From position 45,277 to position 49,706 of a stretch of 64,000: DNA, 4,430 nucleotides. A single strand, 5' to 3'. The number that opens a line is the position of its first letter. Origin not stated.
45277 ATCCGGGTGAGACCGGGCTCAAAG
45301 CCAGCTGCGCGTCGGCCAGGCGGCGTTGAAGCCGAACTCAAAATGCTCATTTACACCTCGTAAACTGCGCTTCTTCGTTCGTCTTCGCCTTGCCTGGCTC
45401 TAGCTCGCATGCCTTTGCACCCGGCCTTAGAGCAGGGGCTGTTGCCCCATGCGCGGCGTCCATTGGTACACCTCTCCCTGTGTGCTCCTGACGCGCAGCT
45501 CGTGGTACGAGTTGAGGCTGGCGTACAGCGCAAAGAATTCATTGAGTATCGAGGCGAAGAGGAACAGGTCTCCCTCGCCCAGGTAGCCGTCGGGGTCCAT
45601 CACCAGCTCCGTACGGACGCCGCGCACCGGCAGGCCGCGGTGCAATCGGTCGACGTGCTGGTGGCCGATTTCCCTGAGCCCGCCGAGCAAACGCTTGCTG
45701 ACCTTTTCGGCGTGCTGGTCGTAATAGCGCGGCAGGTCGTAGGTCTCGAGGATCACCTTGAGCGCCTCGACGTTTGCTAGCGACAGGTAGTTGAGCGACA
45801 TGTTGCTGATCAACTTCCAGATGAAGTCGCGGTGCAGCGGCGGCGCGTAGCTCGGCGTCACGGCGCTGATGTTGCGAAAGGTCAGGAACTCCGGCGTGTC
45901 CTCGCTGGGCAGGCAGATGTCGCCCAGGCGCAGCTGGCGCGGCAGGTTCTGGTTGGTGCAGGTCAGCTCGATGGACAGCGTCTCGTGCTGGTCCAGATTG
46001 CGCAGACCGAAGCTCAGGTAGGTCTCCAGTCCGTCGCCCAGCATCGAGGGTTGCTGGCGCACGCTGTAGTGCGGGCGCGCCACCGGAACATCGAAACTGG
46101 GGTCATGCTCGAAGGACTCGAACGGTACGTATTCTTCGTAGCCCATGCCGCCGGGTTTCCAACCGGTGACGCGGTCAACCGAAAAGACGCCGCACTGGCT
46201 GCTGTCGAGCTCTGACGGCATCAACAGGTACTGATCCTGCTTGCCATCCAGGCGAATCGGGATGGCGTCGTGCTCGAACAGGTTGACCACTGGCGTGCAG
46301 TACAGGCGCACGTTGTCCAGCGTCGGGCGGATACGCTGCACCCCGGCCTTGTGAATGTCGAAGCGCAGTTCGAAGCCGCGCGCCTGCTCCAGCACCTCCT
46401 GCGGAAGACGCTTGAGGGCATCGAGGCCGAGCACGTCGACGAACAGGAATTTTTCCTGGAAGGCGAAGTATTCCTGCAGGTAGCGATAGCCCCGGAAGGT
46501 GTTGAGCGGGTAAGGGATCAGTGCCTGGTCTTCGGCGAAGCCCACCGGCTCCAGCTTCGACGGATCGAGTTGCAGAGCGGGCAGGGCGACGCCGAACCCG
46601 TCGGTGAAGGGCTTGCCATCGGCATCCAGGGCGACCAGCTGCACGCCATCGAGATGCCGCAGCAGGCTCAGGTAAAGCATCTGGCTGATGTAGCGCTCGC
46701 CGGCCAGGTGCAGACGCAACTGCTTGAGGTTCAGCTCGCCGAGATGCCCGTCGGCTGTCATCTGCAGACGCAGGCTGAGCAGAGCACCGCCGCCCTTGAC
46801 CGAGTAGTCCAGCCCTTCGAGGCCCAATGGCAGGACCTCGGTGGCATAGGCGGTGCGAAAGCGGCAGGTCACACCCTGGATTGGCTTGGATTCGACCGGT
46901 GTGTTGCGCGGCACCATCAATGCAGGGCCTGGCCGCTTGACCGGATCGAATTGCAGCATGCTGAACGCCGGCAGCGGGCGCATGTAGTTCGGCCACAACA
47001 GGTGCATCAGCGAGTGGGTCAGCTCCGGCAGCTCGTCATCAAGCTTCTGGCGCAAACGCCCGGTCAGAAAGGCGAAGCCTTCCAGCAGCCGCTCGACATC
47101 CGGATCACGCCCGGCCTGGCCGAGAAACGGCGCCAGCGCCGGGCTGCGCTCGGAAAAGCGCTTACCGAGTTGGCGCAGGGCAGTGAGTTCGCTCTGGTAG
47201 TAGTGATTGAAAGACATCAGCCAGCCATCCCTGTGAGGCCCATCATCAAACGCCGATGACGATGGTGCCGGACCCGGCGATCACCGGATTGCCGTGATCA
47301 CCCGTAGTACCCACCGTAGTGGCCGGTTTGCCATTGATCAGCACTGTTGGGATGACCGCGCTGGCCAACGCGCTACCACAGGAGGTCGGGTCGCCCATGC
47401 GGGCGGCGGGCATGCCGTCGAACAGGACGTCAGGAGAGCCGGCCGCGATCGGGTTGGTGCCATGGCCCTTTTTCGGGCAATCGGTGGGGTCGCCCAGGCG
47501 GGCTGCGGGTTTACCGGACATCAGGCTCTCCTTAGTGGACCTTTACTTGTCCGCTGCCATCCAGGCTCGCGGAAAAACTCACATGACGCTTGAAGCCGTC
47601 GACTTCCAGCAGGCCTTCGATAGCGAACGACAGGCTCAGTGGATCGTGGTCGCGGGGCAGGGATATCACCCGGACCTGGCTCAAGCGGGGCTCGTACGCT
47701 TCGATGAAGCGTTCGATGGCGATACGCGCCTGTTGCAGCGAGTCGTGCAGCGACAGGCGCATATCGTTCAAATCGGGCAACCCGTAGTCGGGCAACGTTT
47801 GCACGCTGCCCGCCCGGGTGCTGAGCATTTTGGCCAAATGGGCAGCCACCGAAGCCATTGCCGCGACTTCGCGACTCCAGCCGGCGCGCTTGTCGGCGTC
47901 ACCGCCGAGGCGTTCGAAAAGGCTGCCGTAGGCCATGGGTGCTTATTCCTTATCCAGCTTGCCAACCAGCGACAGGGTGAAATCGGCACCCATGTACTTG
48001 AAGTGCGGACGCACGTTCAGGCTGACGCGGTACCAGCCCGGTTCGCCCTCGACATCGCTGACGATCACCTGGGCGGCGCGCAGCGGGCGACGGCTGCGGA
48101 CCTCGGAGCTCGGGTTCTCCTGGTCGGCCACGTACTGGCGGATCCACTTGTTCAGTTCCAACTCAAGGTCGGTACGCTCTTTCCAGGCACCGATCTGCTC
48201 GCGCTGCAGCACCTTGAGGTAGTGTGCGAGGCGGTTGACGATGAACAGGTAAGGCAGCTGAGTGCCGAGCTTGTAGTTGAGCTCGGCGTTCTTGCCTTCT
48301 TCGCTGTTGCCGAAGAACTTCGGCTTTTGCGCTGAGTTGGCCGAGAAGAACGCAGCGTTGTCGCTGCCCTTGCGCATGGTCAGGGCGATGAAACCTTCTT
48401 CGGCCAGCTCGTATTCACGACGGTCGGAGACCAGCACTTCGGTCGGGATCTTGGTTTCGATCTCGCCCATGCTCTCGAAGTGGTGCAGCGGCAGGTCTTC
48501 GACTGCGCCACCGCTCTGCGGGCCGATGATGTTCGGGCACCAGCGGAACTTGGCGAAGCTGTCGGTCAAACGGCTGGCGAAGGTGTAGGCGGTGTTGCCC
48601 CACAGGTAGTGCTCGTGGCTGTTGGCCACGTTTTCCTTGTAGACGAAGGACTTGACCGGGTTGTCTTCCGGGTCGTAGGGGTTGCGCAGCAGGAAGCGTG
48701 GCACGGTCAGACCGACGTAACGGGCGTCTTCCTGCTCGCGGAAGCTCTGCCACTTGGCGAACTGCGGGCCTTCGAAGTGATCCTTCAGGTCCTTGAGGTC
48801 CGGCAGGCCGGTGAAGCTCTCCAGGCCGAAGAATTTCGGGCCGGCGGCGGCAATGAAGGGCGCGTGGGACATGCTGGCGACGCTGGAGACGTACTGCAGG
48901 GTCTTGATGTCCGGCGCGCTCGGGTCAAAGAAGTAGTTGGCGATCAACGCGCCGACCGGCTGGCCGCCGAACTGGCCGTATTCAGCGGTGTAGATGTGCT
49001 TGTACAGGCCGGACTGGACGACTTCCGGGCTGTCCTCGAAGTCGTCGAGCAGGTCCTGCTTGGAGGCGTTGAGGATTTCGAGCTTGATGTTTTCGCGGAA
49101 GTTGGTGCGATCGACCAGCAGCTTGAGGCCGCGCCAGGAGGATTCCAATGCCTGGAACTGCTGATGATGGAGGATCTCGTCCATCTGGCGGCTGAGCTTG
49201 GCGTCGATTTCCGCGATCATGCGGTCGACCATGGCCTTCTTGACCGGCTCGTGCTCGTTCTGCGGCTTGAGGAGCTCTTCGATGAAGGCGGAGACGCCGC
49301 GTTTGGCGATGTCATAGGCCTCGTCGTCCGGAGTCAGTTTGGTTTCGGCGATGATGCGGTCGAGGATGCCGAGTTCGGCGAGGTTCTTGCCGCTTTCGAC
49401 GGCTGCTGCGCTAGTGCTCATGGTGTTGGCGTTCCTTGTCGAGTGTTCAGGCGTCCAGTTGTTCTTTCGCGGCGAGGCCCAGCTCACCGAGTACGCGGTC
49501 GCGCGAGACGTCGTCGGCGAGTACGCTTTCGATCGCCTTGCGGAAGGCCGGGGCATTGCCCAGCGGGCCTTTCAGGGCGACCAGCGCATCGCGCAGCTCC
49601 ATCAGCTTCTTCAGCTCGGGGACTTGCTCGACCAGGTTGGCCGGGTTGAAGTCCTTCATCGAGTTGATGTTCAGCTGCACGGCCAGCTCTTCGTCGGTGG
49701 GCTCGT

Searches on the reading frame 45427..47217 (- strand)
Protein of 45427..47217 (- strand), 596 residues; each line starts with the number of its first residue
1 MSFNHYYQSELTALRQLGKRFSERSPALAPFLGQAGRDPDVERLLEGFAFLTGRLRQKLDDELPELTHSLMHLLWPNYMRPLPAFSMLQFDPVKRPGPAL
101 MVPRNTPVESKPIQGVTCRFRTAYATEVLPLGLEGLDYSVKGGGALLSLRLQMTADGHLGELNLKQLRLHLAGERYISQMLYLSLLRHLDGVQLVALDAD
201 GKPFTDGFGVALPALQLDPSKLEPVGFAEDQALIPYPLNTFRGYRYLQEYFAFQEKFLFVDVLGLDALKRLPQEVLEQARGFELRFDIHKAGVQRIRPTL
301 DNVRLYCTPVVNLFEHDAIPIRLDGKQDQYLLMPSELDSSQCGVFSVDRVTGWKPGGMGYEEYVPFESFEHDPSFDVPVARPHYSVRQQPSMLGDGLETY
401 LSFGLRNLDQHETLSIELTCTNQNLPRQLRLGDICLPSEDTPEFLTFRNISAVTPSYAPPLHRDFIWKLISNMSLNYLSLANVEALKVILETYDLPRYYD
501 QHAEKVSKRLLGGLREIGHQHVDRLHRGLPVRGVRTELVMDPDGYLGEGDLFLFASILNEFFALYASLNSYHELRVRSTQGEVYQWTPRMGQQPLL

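Call 30: search_protein_families(library=pfam, proteins=[window:45427-47217:-], max_evalue=0.001)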
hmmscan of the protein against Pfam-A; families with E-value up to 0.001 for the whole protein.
window:45427-47217:- (596 aa): 1 family
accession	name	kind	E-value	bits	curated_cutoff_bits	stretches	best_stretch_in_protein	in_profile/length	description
PF05947.17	T6SS_TssF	-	1.7e-142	476.5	25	1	3-593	5-608/608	Type VI secretion system, TssF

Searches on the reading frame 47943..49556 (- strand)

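Call 30: search_protein_families(library=pfam, proteins=[window:47943-49556:-], max_evalue=0.001)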
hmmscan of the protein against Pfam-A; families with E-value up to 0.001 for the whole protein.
window:47943-49556:- (537 aa): 2 families
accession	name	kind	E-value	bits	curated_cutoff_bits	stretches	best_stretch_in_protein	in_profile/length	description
PF05943.17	VipB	-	6e-134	446.3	27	1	111-410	1-301/301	EvpB/VC_A0108, tail sheath N-terminal domain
PF18945.5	VipB_2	-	4.6e-45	152.9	27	1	424-534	2-112/112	EvpB/VC_A0108, tail sheath gpW/gp25-like domain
